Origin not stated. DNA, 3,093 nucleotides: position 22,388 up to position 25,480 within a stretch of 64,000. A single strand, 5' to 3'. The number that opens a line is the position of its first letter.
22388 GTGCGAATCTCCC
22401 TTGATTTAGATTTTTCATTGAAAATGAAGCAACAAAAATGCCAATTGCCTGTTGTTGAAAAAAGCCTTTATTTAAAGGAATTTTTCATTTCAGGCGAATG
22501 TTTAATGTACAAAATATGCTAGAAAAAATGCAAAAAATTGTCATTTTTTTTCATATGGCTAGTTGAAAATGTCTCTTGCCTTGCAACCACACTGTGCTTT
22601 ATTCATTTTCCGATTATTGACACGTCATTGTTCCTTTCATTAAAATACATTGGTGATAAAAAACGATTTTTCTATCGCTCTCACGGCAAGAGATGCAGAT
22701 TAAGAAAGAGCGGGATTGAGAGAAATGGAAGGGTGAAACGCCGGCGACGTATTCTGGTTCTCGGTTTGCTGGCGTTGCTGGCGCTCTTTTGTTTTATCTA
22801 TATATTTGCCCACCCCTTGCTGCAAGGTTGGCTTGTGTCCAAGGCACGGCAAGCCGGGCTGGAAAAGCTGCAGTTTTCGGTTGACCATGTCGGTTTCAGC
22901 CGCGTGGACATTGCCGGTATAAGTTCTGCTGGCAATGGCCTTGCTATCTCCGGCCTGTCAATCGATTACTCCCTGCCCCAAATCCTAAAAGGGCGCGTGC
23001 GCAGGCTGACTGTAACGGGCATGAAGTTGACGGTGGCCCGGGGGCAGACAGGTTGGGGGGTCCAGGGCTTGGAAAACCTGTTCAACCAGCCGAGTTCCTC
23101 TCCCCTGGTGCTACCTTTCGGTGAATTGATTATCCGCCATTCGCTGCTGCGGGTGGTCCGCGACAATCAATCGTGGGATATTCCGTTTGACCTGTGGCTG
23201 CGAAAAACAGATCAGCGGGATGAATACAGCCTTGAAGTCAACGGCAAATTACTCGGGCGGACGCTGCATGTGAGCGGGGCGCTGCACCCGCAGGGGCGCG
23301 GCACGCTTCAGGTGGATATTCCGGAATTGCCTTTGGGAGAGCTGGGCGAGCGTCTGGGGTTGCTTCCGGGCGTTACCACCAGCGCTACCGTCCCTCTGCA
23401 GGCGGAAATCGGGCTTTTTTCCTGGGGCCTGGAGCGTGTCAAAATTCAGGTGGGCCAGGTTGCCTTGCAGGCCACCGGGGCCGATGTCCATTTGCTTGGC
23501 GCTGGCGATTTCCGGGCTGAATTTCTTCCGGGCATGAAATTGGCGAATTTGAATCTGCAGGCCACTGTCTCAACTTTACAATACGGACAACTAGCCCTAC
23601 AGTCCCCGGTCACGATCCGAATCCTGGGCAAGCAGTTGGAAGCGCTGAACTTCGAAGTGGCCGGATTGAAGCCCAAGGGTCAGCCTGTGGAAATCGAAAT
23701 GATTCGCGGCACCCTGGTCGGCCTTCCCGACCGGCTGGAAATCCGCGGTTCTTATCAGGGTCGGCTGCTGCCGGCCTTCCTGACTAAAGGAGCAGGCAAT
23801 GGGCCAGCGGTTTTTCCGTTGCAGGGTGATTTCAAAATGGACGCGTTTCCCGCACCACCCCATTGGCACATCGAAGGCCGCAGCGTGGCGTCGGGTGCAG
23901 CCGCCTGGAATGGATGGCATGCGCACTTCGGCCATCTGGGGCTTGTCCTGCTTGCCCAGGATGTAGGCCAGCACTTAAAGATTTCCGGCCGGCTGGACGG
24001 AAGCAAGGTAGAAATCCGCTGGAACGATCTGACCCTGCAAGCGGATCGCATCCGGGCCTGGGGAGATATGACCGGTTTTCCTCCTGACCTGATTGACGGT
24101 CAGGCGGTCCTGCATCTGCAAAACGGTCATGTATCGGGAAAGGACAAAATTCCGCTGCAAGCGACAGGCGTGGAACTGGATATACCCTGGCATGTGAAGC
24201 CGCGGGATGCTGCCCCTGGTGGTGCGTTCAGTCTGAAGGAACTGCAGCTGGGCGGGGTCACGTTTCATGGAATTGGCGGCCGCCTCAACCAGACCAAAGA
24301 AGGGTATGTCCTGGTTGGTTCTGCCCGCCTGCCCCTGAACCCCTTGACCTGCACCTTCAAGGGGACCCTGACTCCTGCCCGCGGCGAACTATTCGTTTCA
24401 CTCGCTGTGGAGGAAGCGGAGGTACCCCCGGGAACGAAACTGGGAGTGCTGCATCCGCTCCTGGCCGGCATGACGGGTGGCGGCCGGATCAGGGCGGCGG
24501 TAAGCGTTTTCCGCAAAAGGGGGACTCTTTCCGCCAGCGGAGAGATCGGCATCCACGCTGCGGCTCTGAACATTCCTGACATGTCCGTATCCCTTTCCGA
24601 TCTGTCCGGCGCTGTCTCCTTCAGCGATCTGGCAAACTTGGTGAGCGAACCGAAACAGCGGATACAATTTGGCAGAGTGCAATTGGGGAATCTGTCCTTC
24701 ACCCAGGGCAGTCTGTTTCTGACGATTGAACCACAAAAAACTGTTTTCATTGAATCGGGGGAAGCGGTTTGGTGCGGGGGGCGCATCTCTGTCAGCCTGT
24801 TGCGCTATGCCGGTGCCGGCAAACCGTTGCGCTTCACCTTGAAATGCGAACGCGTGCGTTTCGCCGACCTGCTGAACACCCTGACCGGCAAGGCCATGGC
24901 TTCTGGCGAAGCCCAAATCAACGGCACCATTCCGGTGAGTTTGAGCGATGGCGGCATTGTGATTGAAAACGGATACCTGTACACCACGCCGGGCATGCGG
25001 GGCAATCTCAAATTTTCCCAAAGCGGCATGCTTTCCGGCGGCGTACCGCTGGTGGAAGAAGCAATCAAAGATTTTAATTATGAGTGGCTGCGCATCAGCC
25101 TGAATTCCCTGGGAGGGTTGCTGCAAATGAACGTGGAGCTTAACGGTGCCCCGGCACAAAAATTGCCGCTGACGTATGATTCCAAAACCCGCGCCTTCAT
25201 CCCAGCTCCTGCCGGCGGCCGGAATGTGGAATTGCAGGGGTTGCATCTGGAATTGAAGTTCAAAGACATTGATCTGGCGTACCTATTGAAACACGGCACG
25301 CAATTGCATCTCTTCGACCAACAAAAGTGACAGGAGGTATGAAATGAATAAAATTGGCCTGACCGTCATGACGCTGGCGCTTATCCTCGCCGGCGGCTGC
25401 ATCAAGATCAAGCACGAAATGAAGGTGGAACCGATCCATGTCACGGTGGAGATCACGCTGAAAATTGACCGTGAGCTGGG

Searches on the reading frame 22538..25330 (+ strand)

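Call 60: search_protein_families(library=pfam, proteins=[window:22538-25330:+], max_evalue=0.0001)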
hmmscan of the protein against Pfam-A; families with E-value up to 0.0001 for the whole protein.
window:22538-25330:+ (930 aa): 1 family
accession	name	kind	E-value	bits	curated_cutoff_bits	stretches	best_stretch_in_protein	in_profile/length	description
PF11739.14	YdbH-like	-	1.5e-18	67.5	26.3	1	77-871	3-851/893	Intermembrane phospholipid transport protein YdbH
